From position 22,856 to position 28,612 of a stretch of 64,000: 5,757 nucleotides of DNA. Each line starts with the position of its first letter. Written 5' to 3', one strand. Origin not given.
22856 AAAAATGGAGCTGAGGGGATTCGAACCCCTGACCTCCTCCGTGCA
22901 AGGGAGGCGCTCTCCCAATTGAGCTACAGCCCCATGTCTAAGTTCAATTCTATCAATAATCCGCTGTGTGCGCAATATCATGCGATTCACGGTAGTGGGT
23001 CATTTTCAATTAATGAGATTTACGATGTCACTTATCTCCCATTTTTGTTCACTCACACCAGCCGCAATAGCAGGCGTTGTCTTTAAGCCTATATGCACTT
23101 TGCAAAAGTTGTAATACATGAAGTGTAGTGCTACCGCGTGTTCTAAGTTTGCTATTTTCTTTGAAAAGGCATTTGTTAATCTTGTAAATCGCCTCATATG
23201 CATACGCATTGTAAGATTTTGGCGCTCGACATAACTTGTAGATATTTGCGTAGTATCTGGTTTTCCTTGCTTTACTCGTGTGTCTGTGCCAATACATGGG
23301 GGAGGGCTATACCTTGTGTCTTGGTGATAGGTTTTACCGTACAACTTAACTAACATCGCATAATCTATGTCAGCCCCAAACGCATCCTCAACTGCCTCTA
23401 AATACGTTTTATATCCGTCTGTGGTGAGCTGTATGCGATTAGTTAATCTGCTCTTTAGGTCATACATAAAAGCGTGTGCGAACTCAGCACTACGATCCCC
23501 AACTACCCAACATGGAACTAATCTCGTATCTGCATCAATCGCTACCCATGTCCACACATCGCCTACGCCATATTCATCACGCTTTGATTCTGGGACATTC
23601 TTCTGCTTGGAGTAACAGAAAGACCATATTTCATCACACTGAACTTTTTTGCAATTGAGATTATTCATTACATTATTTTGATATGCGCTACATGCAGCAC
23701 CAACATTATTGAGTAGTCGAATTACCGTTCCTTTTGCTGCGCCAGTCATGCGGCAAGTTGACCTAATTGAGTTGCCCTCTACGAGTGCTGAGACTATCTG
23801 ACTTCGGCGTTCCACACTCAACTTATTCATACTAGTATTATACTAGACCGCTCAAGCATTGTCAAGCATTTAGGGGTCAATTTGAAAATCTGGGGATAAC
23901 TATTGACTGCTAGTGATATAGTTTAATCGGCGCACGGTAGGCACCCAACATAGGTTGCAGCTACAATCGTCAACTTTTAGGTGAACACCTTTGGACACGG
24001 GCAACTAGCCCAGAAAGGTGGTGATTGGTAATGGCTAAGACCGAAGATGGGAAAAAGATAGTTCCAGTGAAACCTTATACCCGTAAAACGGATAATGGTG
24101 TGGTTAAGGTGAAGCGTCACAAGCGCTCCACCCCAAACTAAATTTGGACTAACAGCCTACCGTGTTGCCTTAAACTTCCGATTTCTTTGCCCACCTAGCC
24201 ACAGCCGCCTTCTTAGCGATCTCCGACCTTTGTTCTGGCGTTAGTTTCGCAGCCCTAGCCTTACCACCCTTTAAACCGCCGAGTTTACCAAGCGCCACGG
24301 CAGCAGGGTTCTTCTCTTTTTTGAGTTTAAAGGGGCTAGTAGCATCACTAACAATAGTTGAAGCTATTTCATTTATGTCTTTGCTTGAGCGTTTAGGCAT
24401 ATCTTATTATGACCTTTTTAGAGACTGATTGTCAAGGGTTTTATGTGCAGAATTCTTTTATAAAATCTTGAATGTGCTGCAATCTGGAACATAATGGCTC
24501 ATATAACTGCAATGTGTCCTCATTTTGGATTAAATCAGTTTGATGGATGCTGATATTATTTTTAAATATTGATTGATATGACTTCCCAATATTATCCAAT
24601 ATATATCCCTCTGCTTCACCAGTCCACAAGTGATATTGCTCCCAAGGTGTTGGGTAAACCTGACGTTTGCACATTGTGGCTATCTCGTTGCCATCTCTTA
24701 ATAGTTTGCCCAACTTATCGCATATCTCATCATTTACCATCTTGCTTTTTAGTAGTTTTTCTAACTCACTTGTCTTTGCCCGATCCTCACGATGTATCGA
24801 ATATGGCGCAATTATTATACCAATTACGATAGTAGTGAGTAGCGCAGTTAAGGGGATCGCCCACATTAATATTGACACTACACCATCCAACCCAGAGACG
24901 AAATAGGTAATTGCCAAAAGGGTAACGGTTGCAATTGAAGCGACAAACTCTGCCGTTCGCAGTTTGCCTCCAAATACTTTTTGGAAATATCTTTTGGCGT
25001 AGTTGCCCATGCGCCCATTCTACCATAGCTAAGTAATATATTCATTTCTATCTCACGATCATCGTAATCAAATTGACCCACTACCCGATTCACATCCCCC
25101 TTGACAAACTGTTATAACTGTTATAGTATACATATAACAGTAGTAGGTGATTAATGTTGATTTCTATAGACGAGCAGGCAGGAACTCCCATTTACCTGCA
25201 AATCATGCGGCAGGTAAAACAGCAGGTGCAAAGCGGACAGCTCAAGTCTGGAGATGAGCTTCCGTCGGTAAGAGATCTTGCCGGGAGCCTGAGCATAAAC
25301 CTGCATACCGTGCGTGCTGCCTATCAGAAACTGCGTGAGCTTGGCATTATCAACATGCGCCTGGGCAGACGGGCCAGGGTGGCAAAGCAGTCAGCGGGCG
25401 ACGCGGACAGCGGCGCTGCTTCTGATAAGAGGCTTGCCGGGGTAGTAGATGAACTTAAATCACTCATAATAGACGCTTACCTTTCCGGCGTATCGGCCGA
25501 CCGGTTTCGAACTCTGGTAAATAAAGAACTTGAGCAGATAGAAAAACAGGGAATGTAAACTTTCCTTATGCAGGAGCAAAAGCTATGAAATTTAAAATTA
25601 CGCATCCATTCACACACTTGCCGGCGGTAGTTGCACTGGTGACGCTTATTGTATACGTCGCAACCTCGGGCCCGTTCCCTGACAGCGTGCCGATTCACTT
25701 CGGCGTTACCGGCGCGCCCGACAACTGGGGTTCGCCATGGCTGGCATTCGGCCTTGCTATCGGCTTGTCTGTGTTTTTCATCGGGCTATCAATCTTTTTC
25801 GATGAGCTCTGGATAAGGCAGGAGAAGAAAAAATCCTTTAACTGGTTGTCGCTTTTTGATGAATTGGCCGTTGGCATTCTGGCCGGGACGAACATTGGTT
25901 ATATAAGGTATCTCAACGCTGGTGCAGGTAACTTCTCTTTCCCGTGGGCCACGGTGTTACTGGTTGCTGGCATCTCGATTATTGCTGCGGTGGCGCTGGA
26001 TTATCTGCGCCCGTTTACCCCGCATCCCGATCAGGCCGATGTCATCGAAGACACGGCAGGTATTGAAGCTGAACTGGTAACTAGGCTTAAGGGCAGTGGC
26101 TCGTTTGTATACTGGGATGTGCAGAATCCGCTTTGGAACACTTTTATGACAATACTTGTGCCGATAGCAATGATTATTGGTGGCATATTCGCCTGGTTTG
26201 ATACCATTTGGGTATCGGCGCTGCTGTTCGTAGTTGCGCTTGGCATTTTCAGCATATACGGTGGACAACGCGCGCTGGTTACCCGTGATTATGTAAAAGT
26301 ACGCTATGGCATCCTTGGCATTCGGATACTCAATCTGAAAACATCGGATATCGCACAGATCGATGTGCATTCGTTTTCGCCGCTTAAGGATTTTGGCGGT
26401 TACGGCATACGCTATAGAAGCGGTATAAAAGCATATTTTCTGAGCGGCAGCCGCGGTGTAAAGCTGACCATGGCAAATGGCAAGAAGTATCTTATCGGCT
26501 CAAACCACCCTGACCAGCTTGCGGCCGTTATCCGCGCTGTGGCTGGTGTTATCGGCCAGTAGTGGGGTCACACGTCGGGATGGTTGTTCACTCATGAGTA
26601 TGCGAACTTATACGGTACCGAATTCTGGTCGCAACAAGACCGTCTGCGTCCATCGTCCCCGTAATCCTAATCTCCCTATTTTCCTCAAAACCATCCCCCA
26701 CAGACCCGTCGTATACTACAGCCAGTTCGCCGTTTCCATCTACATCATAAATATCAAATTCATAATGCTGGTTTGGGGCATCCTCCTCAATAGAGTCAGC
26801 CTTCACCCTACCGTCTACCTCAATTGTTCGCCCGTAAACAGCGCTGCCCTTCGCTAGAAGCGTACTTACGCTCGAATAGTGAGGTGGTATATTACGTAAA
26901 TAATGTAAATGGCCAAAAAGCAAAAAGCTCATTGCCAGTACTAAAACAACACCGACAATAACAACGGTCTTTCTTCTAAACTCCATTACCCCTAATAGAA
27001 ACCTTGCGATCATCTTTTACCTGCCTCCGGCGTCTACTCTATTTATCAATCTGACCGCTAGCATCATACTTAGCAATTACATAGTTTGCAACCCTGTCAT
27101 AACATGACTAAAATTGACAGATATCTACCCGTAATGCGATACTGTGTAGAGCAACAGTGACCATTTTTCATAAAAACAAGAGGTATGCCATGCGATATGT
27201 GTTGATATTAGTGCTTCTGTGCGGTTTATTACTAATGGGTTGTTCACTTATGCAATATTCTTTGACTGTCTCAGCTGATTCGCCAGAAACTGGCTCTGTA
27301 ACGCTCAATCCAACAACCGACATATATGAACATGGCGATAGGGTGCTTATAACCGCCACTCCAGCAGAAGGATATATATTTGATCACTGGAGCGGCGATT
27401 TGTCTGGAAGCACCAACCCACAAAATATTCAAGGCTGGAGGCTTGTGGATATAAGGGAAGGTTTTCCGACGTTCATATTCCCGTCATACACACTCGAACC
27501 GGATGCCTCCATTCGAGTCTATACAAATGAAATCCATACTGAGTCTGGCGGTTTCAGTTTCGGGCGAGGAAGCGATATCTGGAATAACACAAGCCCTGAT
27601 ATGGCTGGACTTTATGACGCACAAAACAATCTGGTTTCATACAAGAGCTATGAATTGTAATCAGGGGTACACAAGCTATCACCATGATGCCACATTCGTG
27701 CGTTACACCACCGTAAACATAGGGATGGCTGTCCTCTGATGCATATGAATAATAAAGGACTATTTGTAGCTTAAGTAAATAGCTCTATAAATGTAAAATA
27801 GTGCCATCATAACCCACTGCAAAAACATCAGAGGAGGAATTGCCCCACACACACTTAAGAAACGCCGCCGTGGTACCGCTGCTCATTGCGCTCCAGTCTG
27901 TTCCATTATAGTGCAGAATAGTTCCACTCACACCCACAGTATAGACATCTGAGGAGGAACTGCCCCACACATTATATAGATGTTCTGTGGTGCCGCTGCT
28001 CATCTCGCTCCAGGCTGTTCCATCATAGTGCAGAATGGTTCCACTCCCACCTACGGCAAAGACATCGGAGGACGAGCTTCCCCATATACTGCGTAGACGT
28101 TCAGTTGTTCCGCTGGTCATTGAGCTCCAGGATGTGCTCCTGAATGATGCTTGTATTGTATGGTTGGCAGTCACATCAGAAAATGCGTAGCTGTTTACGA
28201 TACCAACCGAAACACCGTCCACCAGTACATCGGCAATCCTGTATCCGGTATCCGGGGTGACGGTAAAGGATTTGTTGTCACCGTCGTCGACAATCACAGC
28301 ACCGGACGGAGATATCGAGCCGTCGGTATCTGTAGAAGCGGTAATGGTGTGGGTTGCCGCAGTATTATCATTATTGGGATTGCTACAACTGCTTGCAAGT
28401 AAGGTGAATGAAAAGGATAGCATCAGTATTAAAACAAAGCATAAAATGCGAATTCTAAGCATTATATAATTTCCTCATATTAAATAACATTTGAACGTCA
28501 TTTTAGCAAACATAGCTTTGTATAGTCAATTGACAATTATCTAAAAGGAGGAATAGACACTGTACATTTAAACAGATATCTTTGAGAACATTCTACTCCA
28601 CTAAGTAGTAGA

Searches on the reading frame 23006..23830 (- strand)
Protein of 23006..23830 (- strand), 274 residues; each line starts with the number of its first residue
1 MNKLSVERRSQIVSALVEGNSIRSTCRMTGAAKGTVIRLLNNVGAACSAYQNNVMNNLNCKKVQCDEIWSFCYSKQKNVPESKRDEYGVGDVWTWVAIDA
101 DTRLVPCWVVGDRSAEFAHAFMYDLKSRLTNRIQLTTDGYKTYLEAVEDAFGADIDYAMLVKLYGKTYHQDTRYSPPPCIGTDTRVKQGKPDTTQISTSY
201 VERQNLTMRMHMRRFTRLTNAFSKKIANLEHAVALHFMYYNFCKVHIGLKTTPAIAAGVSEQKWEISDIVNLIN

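Call 56: search_protein_families(library=pfam, proteins=[window:23006-23830:-], max_evalue=0.00001)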
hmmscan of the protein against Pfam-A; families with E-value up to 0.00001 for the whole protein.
window:23006-23830:- (274 aa): 1 family
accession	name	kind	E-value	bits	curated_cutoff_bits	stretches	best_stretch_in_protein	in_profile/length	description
PF03400.19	DDE_Tnp_IS1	-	3.5e-07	31.1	24.1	0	184-237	72-124/131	IS1 transposase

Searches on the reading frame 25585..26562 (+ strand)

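Call 56: search_protein_families(library=pfam, proteins=[window:25585-26562:+], max_evalue=0.00001)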
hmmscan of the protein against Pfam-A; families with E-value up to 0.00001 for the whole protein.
window:25585-26562:+ (325 aa): 1 family
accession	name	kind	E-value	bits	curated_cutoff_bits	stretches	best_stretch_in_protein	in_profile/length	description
PF07853.16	DUF1648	-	8.6e-09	35.4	28.7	1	16-58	2-45/49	Domain of unknown function (DUF1648)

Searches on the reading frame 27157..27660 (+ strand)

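Call 56: search_protein_families(library=pfam, proteins=[window:27157-27660:+], max_evalue=0.00001)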
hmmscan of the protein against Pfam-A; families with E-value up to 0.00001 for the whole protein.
window:27157-27660:+ (167 aa): 2 families
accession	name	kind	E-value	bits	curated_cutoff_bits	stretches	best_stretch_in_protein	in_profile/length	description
PF18998.6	Flg_new_2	-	1e-10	41.9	23.6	1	37-88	2-51/73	Divergent InlB B-repeat domain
PF00932.25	LTD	-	8.9e-09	36.1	34.3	1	85-162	31-104/109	Lamin Tail Domain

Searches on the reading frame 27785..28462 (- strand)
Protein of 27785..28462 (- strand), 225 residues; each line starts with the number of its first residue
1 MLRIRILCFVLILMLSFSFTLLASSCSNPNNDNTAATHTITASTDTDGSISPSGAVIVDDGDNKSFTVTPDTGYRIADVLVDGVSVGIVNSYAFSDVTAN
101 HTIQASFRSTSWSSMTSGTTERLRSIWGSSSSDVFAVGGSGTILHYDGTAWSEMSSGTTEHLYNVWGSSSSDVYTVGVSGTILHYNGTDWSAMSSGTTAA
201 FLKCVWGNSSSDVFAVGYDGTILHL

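Call 5: search_protein_families(library=pfam, proteins=[window:27785-28462:-], max_evalue=0.01)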
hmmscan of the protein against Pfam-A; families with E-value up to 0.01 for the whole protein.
window:27785-28462:- (225 aa): 1 family
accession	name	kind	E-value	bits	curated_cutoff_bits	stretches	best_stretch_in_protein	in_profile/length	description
PF18998.6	Flg_new_2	-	8.3e-05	22.9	23.6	1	38-109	1-71/73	Divergent InlB B-repeat domain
